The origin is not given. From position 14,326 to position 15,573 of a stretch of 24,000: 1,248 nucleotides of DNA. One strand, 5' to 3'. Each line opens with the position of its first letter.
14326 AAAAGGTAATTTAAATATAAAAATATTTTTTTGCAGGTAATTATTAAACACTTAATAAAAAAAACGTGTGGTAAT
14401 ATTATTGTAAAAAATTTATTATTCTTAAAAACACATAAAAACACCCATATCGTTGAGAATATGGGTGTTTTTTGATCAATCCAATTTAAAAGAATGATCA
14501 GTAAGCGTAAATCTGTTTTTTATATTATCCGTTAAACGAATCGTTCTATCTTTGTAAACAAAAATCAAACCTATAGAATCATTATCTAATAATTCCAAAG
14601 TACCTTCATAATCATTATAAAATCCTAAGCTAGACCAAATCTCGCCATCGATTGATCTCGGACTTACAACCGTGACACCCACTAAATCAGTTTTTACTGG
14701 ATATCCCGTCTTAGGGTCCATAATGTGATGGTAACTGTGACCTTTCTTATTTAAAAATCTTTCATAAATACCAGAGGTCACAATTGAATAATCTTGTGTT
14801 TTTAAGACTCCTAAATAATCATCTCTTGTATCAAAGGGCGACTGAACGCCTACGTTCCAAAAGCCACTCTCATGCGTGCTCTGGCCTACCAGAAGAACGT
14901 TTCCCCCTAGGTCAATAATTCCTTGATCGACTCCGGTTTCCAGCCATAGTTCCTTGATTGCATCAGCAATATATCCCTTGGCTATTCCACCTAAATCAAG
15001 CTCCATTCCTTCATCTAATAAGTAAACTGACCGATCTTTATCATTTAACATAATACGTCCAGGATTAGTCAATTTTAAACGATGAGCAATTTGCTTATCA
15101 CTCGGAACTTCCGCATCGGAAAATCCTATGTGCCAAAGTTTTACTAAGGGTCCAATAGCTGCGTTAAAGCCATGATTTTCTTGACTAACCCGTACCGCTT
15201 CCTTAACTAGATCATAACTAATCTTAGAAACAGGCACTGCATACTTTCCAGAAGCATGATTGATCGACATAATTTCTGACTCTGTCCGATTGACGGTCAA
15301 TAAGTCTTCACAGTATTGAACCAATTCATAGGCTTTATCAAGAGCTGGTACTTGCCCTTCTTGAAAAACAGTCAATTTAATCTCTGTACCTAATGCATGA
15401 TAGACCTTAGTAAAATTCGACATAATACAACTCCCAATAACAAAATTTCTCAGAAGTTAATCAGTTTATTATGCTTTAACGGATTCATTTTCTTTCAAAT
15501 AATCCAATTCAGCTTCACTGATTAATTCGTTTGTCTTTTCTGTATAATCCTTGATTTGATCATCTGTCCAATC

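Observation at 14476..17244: Leaderless ApbE replaces glpF after glpO, and the GlpO-specific insert carries a flavinylation-type D-x-x-S-G-A-S motif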

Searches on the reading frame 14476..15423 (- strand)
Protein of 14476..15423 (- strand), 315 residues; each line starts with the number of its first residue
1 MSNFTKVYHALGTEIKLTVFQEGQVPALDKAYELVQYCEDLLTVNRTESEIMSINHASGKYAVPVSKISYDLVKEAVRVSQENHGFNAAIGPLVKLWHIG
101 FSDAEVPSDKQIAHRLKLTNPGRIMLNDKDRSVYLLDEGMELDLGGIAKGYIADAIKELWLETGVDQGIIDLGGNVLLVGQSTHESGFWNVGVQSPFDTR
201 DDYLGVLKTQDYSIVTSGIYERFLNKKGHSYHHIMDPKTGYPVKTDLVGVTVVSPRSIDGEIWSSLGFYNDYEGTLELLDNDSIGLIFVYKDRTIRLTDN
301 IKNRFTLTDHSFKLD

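Call 8: search_protein_families(library=pfam, proteins=[window:14476-15423:-])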
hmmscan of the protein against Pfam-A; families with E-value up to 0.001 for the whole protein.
window:14476-15423:- (315 aa): 1 family
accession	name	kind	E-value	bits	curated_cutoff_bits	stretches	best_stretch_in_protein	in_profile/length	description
PF02424.20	ApbE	-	9.5e-71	238.9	25.6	1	11-282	1-258/266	ApbE family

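Call 9: search_protein_families(library=ncbifam, proteins=[window:14476-15423:-])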
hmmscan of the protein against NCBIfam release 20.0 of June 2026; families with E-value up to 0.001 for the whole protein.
window:14476-15423:- (315 aa): 1 family
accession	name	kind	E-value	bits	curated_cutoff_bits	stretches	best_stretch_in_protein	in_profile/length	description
NF007774.0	PRK10461.1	equivalog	5.2e-34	117.7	498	1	38-266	72-304/351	FAD:protein FMN transferase ApbE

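Call 11: find_related_loci(query=window:14476-15423:-, collection=genome_contigs, flank=6000)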
Query window:14476-15423:- (315 aa) in genome_contigs; peptide patterns used: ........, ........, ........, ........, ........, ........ (x = any residue, [..] = any of these).
108 stretches matched a pattern; 66 encode a relative of the query (tblastn E <= 1e-3); 66 distinct loci.
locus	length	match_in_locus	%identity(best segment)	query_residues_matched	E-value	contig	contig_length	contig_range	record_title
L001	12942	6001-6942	84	1-314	0e+0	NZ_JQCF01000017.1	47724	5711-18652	Companilactobacillus kimchiensis strain DSM 24716 Scaffold17, whole genome shotgun sequence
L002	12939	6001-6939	82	1-314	1e-177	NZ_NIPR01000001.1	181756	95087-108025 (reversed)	Companilactobacillus nuruki strain SYF10-1a 1, whole genome shotgun sequence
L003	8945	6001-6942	90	1-314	0e+0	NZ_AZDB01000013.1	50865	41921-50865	Companilactobacillus crustorum JCM 15951 Scaffold13, whole genome shotgun sequence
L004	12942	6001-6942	80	1-314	2e-171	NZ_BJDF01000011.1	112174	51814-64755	Companilactobacillus huachuanensis strain 395-6.2 scaffold11, whole genome shotgun sequence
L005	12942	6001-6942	81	1-314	2e-174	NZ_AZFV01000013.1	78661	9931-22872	Companilactobacillus nantensis DSM 16982 Scaffold13, whole genome shotgun sequence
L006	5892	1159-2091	41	5-314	2e-73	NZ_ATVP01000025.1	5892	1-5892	Streptococcus hyovaginalis DSM 12219 G574DRAFT_scaffold00025.25_C, whole genome shotgun sequence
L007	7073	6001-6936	42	4-311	8e-73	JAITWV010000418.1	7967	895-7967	MAG: Streptococcaceae bacterium isolate Xx448_bin8 k119_1499184, whole genome shotgun sequence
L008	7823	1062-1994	39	5-314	1e-70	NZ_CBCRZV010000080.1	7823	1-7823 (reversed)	Streptococcus pluranimalium strain CIP106120T isolate CIP106120T NODE_0080, whole genome shotgun sequence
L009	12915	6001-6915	41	11-314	2e-69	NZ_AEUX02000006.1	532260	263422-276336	Streptococcus ictaluri 707-05 Contig1217055107, whole genome shotgun sequence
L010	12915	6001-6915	39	11-314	2e-69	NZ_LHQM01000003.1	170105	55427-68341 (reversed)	Streptococcus phocae strain ATCC 51973 contig_3, whole genome shotgun sequence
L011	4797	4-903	41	19-314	2e-69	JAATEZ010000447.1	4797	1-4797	MAG: Lactobacillales bacterium isolate bin_153 k141_16640720, whole genome shotgun sequence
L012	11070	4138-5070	38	5-314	6e-66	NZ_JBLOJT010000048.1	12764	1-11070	Streptococcus pluranimalium strain pxr-9 48, whole genome shotgun sequence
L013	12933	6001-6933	40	5-314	7e-71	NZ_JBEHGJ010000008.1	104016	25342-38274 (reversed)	Streptococcus sp. ZJ151 Scaffold7_1, whole genome shotgun sequence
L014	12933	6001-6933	32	4-312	2e-50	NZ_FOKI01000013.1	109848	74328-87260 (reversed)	Clostridium frigidicarnis strain DSM 12271, whole genome shotgun sequence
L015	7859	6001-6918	32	4-306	2e-49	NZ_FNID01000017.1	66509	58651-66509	Acetanaerobacterium elongatum strain CGMCC 1.5012, whole genome shotgun sequence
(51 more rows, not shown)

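Call 30: find_homologous_proteins(query=window:14476-15423:-, max_evalue=1e-20)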
Query window:14476-15423:- (315 aa): 5522 proteins with E <= 1e-20 among 6773 candidates; the best 120 are listed.
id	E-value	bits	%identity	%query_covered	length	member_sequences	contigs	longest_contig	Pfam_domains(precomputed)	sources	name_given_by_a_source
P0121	2.0e-209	712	100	100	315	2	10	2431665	PF02424.21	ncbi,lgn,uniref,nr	ncbi:FAD:protein FMN transferase [Companilactobacillus musae]|uniref:FAD:protein FMN transferase n=1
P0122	3.6e-190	649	90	100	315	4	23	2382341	PF02424.21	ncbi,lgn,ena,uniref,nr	ncbi:FAD:protein FMN transferase [Companilactobacillus crustorum]|uniref:FAD:protein FMN transferase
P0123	1.0e-178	611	84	100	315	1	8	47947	PF02424.21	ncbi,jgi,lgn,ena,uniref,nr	ncbi:FAD:protein FMN transferase [Companilactobacillus kimchiensis]|uniref:FAD:protein FMN transfera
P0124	4.1e-177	606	84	100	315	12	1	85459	PF02424.21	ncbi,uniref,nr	ncbi:FAD:protein FMN transferase [Companilactobacillus farciminis]|uniref:FAD:protein FMN transferas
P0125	5.0e-172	589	82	100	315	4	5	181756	PF02424.21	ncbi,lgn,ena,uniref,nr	ncbi:FAD:protein FMN transferase [Companilactobacillus nuruki]|uniref:FAD:protein FMN transferase n=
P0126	2.6e-169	580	81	100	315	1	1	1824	PF02424.21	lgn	-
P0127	4.0e-169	580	81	100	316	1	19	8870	PF02424.21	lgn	-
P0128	2.0e-168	578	81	100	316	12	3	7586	PF02424.21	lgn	-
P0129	1.3e-167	575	81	100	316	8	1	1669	PF02424.21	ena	-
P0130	1.4e-166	572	79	100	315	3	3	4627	PF02424.21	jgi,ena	-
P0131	1.7e-166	571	80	100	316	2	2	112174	PF02424.21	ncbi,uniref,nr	ncbi:FAD:protein FMN transferase [Companilactobacillus huachuanensis]|uniref:FAD:protein FMN transfe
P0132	1.9e-165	568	79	100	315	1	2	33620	PF02424.21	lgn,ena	-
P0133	5.8e-163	560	79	100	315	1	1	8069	PF02424.21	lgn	-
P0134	2.3e-161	554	78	100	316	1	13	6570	PF02424.21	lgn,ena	-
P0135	1.5e-138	479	69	100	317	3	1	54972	PF02424.21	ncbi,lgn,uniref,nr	ncbi:FAD:protein FMN transferase [Companilactobacillus mishanensis]|uniref:FAD:protein FMN transfera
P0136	2.7e-116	406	59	98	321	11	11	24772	PF02424.21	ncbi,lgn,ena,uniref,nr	ncbi:FAD:protein FMN transferase [Lactobacillus sp. UCMA15818]|uniref:FAD:protein FMN transferase n=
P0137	2.0e-114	400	59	99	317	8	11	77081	PF02424.21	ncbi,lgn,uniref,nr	ncbi:FAD:protein FMN transferase [Liquorilactobacillus mali]|uniref:FAD:protein FMN transferase n=1 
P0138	8.8e-114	398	58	99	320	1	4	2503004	PF02424.21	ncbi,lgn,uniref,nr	ncbi:FAD:protein FMN transferase [Liquorilactobacillus mali]|uniref:FAD:protein FMN transferase n=1 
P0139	1.0e-113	398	59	98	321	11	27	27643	PF02424.21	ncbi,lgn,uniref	ncbi:FAD:protein FMN transferase [Liquorilactobacillus hordei]|uniref:FAD:protein FMN transferase n=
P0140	5.1e-107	376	54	100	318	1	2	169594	PF02424.21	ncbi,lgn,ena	-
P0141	2.3e-103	364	55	98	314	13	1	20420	PF02424.21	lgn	-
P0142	1.0e-100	355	56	97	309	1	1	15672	PF02424.21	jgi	-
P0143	2.3e-100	354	53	98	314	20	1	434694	PF02424.21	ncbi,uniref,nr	ncbi:thiamine biosynthesis lipoprotein [Secundilactobacillus silagincola]|uniref:FAD:protein FMN tra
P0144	2.7e-100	354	56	97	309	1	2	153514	PF02424.21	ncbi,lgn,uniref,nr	ncbi:FAD:protein FMN transferase [Companilactobacillus kimchiensis]|uniref:FAD:protein FMN transfera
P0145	6.5e-100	352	57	97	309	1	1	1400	PF02424.21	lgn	-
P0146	1.7e-99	351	54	97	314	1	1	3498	PF02424.21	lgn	-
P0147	1.8e-99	351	54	97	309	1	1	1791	PF02424.21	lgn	-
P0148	1.9e-99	351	54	100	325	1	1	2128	PF02424.21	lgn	-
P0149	2.0e-99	351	56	97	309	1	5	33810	PF02424.21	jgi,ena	-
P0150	2.3e-99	351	55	97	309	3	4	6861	PF02424.21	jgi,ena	-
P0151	2.5e-99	351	53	99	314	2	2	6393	PF02424.21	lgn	-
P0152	2.6e-99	351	55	97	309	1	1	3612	PF02424.21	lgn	-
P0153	3.3e-99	350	56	97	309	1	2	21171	PF02424.21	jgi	-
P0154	3.5e-99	350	56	97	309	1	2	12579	PF02424.21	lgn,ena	-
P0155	5.8e-99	349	54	97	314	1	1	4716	PF02424.21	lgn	-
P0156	7.8e-99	349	56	97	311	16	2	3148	PF02424.21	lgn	-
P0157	8.6e-99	349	54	98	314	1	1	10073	PF02424.21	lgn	-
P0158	9.1e-99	349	55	97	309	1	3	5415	PF02424.21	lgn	-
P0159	1.2e-98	348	55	97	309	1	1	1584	PF02424.21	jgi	-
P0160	1.2e-98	348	51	100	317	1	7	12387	PF02424.21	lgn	-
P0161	1.7e-98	348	52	100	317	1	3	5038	PF02424.21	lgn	-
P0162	1.7e-98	348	56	97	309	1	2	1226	PF02424.21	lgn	-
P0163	1.9e-98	348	53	97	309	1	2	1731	PF02424.21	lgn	-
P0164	1.9e-98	348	52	99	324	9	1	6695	PF02424.21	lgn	-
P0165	2.2e-98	348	55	97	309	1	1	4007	PF02424.21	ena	-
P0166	2.2e-98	347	52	100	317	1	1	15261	PF02424.21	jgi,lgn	jgi:thiamine biosynthesis lipoprotein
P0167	2.3e-98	347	55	97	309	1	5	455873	PF02424.21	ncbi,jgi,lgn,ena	-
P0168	3.0e-98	347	55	96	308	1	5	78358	PF02424.21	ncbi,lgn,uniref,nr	ncbi:FAD:protein FMN transferase [Companilactobacillus halodurans]|uniref:FAD:protein FMN transferas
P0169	3.4e-98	347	52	100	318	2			PF02424.21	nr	nr:FAD:protein FMN transferase [Oenococcus kitaharae]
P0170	4.4e-98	346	52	100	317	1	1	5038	PF02424.21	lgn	-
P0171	9.1e-98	345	52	98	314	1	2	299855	PF02424.21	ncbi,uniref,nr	ncbi:FAD:protein FMN transferase [Lactobacillus sp. LC28-10]|uniref:FAD:protein FMN transferase n=1 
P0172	1.3e-97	345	55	97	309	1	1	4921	PF02424.21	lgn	-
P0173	1.4e-97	345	53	98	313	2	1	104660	PF02424.21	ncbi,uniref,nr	ncbi:FAD:protein FMN transferase [Secundilactobacillus yichangensis]|uniref:FAD:protein FMN transfer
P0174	1.6e-97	345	54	97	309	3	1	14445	PF02424.21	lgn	-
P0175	1.7e-97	345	55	97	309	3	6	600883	PF02424.21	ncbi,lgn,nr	ncbi:FAD:protein FMN transferase [Companilactobacillus bobalius]|nr:FAD:protein FMN transferase [Com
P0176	1.8e-97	344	54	97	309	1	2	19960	PF02424.21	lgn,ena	-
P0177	1.8e-97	344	55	97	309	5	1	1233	PF02424.21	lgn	-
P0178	1.9e-97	344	53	100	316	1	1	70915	PF02424.21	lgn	-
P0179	2.2e-97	344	55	97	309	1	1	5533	PF02424.21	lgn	-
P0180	2.4e-97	344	55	97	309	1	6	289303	PF02424.21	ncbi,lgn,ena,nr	ncbi:FAD:protein FMN transferase [Companilactobacillus kimchii]|nr:FAD:protein FMN transferase [Comp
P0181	2.4e-97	344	55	97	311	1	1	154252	PF02424.21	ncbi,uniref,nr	ncbi:thiamine biosynthesis membrane-associated lipoprotein [Companilactobacillus kimchii DSM 13961 =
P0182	2.5e-97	344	56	97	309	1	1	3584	PF02424.21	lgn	-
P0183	2.6e-97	344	54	98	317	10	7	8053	PF02424.21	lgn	-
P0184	2.8e-97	344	55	97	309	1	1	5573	PF02424.21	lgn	-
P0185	2.9e-97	344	55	97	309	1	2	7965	PF02424.21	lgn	-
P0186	3.0e-97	344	53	98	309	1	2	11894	PF02424.21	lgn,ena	-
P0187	3.2e-97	344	55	97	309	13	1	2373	PF02424.21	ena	-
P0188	4.0e-97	343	54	97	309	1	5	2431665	PF02424.21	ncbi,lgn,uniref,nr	ncbi:FAD:protein FMN transferase [Companilactobacillus musae]|uniref:FAD:protein FMN transferase n=1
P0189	4.3e-97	343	56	97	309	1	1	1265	PF02424.21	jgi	-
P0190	5.5e-97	343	51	100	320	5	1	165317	PF02424.21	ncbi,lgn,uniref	ncbi:MAG: FAD:protein FMN transferase [Oenococcus sp.]|uniref:FAD:protein FMN transferase n=1 Tax=Oe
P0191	5.7e-97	343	55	97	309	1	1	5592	PF02424.21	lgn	-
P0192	5.8e-97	343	55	97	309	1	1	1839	PF02424.21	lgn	-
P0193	6.5e-97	343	55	97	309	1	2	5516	PF02424.21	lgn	-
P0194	8.3e-97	342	53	98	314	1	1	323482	PF02424.21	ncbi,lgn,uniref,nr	ncbi:FAD:protein FMN transferase [Secundilactobacillus folii]|uniref:FAD:protein FMN transferase n=1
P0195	8.3e-97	342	55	97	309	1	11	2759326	PF02424.21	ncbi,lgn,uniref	ncbi:FAD:protein FMN transferase [Companilactobacillus paralimentarius]|uniref:FAD:protein FMN trans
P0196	8.8e-97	342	55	97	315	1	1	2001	PF02424.21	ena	-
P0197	8.9e-97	342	55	97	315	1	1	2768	PF02424.21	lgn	-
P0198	8.9e-97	342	55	97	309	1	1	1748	PF02424.21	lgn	-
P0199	1.1e-96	342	52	100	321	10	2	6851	PF02424.21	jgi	jgi:thiamine biosynthesis lipoprotein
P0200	1.4e-96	342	52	98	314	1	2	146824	PF02424.21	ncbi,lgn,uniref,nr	ncbi:FAD:protein FMN transferase [Secundilactobacillus hailunensis]|uniref:FAD:protein FMN transfera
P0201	1.7e-96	341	54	97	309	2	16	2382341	PF02424.21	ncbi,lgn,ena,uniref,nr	ncbi:FAD:protein FMN transferase [Companilactobacillus crustorum]|uniref:FAD:protein FMN transferase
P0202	1.8e-96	341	54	97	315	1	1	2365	PF02424.21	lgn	-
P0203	2.1e-96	341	54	97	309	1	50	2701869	PF02424.21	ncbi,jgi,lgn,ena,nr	ncbi:FAD:protein FMN transferase [Companilactobacillus paralimentarius]|jgi:Membrane-associated lipo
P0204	2.2e-96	341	54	97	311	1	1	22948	PF02424.21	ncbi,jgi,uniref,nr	ncbi:thiamine biosynthesis membrane-associated lipoprotein [Companilactobacillus paralimentarius DSM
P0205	2.2e-96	341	52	98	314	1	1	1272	PF02424.21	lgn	-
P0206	2.2e-96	341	55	97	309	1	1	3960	PF02424.21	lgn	-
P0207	2.3e-96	341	54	97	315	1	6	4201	PF02424.21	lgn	-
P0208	2.4e-96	341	55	97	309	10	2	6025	PF02424.21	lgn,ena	-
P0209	2.5e-96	341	55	97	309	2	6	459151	PF02424.21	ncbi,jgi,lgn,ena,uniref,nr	ncbi:FAD:protein FMN transferase [Companilactobacillus sp. HBUAS56275]|jgi:Membrane-associated lipop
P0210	2.8e-96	341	54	97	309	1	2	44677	PF02424.21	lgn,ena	-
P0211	3.3e-96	340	54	97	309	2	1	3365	PF02424.21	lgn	-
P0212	3.5e-96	340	55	97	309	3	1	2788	PF02424.21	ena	-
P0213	5.0e-96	340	54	97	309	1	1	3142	PF02424.21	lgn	-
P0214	5.3e-96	340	55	97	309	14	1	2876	PF02424.21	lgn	-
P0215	6.3e-96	339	53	98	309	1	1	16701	PF02424.21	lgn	-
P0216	7.7e-96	339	53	97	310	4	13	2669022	PF02424.21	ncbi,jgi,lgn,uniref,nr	ncbi:FAD:protein FMN transferase [Companilactobacillus sp.]|jgi:thiamine biosynthesis lipoprotein|un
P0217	1.4e-95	338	47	100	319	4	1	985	PF02424.21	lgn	-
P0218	1.4e-95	338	53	97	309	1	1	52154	PF02424.21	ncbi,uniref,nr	ncbi:FAD:protein FMN transferase [Companilactobacillus farciminis]|uniref:FAD:protein FMN transferas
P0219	1.8e-95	338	53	97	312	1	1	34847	PF02424.21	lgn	-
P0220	2.3e-95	338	56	94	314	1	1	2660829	PF02424.21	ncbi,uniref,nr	ncbi:FAD:protein FMN transferase [Companilactobacillus paralimentarius]|uniref:FAD:protein FMN trans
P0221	2.6e-95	337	54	97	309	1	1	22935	PF02424.21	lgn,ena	-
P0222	3.0e-95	337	54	97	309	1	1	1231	PF02424.21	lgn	-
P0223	3.7e-95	337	52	97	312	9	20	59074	PF02424.21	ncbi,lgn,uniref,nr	ncbi:thiamine biosynthesis membrane-associated lipoprotein [Companilactobacillus versmoldensis DSM 1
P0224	3.8e-95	337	53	97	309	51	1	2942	PF02424.21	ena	-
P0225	4.4e-95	337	52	97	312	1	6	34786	PF02424.21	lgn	-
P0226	5.5e-95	336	53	98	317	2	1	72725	PF02424.21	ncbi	-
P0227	7.9e-95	336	50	98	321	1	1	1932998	PF02424.21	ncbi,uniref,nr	ncbi:FAD:protein FMN transferase [Lentilactobacillus sp. SPB1-3]|uniref:FAD:protein FMN transferase 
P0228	9.7e-95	336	54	97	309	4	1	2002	PF02424.21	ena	-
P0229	1.2e-94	335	50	100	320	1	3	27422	PF02424.21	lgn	-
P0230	1.3e-94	335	54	98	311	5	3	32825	PF02424.21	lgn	-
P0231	1.8e-94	335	53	97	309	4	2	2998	PF02424.21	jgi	-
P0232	2.3e-94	334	53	97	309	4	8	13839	PF02424.21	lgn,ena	-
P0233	2.6e-94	334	53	97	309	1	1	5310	PF02424.21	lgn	-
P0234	3.5e-94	334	51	100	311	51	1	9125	PF02424.21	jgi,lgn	jgi:thiamine biosynthesis lipoprotein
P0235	5.8e-94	333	51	95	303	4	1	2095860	PF02424.21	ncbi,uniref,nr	ncbi:FAD:protein FMN transferase [Lentilactobacillus curieae]|uniref:FAD:protein FMN transferase n=1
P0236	6.1e-94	333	54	97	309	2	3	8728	PF02424.21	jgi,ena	-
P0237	7.9e-94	333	53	97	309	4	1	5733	PF02424.21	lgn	-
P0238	9.3e-94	332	51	99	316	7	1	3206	PF02424.21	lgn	-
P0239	1.1e-93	332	50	100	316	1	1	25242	PF02424.21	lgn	-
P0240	1.7e-93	331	52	97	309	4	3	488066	PF02424.21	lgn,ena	-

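Call 34: find_encoding_contigs(protein=P0188, flank=8000, max_places=1)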
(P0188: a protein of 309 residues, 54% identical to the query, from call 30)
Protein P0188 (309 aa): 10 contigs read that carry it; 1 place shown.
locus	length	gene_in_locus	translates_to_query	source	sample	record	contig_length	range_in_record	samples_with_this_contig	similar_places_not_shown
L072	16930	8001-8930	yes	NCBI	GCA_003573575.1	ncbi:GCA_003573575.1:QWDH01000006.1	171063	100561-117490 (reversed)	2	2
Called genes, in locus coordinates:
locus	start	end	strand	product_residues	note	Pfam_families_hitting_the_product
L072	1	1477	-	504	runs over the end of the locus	PF05043:Mga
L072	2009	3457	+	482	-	PF00324:AA_permease, PF13520:AA_permease_2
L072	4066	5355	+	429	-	PF02403:Seryl_tRNA_N, PF00587:tRNA-synt_2b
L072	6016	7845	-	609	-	PF00890:FAD_binding_2, PF04205:FMN_bind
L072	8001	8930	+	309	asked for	PF02424:ApbE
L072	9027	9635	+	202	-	PF03358:FMN_red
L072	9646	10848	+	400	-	PF02525:Flavodoxin_2, PF03358:FMN_red, PF13596:PAS_10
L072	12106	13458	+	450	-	PF01266:DAO (faint), PF03486:HI0933_like (faint), PF07992:Pyr_redox_2, PF13434:Lys_Orn_oxgnase (faint), PF13738:Pyr_redox_3, PF00070:Pyr_redox, PF02852:Pyr_redox_dim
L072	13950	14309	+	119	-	-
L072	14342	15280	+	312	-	PF00248:Aldo_ket_red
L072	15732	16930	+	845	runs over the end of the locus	PF09586:YfhO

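Call 35: find_encoding_contigs(protein=P0138, flank=8000, max_places=1)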
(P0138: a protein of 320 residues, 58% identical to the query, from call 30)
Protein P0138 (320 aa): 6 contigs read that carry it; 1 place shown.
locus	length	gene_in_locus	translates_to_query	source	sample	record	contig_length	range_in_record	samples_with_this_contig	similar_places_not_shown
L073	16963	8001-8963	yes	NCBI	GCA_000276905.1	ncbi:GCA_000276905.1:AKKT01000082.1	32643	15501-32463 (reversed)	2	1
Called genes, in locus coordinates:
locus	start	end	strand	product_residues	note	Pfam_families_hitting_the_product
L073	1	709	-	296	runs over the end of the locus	PF00171:Aldedh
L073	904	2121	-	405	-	PF07690:MFS_1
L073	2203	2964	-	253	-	PF01487:DHquinase_I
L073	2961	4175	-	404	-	PF07690:MFS_1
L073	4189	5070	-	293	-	PF08501:Shikimate_dh_N, PF18317:SDH_C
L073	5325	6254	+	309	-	PF00126:HTH_1, PF03466:LysR_substrate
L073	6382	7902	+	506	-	PF00370:FGGY_N, PF02782:FGGY_C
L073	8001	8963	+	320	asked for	PF02424:ApbE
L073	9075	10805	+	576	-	PF00890:FAD_binding_2 (faint), PF01266:DAO, PF01494:FAD_binding_3 (faint), PF12831:FAD_oxidored (weak), PF16901:DAO_C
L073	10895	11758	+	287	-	PF06574:FAD_syn, PF01467:CTP_transf_like (weak)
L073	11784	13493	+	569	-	PF04205:FMN_bind, PF00890:FAD_binding_2, PF01134:GIDA (faint), PF01266:DAO, PF03486:HI0933_like (faint), PF07992:Pyr_redox_2 (faint), PF12831:FAD_oxidored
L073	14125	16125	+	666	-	PF00724:Oxidored_FMN, PF07992:Pyr_redox_2 (weak), PF13738:Pyr_redox_3 (faint), PF00070:Pyr_redox (weak), PF12831:FAD_oxidored, PF13450:NAD_binding_8 (weak), PF07992:Pyr_redox_2, PF00070:Pyr_redox (weak), +2 more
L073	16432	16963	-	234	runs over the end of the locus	PF02589:LUD_dom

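Call 36: find_encoding_contigs(protein=P0160, flank=8000, max_places=1)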
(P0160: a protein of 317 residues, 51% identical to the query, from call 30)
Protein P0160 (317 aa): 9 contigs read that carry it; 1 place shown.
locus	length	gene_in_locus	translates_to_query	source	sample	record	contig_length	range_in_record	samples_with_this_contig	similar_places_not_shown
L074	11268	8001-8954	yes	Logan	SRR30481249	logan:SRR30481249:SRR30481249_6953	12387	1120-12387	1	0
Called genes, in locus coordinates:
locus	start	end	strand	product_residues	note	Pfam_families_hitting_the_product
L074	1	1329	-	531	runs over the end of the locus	PF01144:CoA_trans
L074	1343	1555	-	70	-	-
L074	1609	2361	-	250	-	PF00230:MIP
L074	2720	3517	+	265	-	PF00378:ECH_1, PF16113:ECH_2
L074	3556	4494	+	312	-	PF00478:IMPDH, PF03060:NMO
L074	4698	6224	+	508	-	PF00370:FGGY_N, PF02782:FGGY_C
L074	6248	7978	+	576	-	PF01266:DAO, PF01494:FAD_binding_3 (weak), PF12831:FAD_oxidored (weak), PF16901:DAO_C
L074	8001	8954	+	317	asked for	PF02424:ApbE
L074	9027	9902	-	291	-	PF01545:Cation_efflux, PF16916:ZT_dimer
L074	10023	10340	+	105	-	PF01022:HTH_5, PF12802:MarR_2 (faint), PF12840:HTH_20 (weak), PF01978:TrmB (weak)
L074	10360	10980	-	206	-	PF00440:TetR_N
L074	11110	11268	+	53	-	?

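Call 37: find_encoding_contigs(protein=P0143, flank=8000, max_places=1)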
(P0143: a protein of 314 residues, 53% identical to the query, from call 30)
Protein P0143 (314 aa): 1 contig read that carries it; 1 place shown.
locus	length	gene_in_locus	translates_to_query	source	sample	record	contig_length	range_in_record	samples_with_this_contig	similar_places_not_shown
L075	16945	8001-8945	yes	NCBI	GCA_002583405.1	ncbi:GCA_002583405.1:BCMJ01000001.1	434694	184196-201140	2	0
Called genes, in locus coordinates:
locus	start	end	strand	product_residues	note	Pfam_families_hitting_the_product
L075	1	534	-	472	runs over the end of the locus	PF00939:Na_sulph_symp, PF03600:CitMHS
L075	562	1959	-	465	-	PF01946:Thi4 (faint), PF00890:FAD_binding_2, PF01134:GIDA (faint), PF01266:DAO, PF03486:HI0933_like, PF07992:Pyr_redox_2, PF12831:FAD_oxidored, PF13450:NAD_binding_8 (weak), +1 more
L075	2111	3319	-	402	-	PF12323:HTH_OrfB_IS605, PF01385:OrfB_IS605, PF07282:Cas12f1-like_TNB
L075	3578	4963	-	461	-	PF00206:Lyase_1, PF10415:FumaraseC_C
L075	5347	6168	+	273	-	-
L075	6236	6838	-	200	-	-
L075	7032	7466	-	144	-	PF00583:Acetyltransf_1, PF13673:Acetyltransf_10, PF13508:Acetyltransf_7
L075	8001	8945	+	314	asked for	PF02424:ApbE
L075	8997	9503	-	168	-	PF12822:ECF_trnsprt (weak), PF09512:ThiW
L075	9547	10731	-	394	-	-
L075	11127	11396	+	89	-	PF00253:Ribosomal_S14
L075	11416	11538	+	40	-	PF28144:RsaX20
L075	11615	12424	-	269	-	-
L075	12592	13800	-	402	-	PF25371:DUF7884, PF02353:CMAS, PF13489:Methyltransf_23, PF13847:Methyltransf_31, PF08241:Methyltransf_11, PF08242:Methyltransf_12, PF13649:Methyltransf_25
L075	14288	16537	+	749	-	PF17975:RNR_Alpha, PF21995:RNR-II_ins_dom, PF02867:Ribonuc_red_lgC (faint)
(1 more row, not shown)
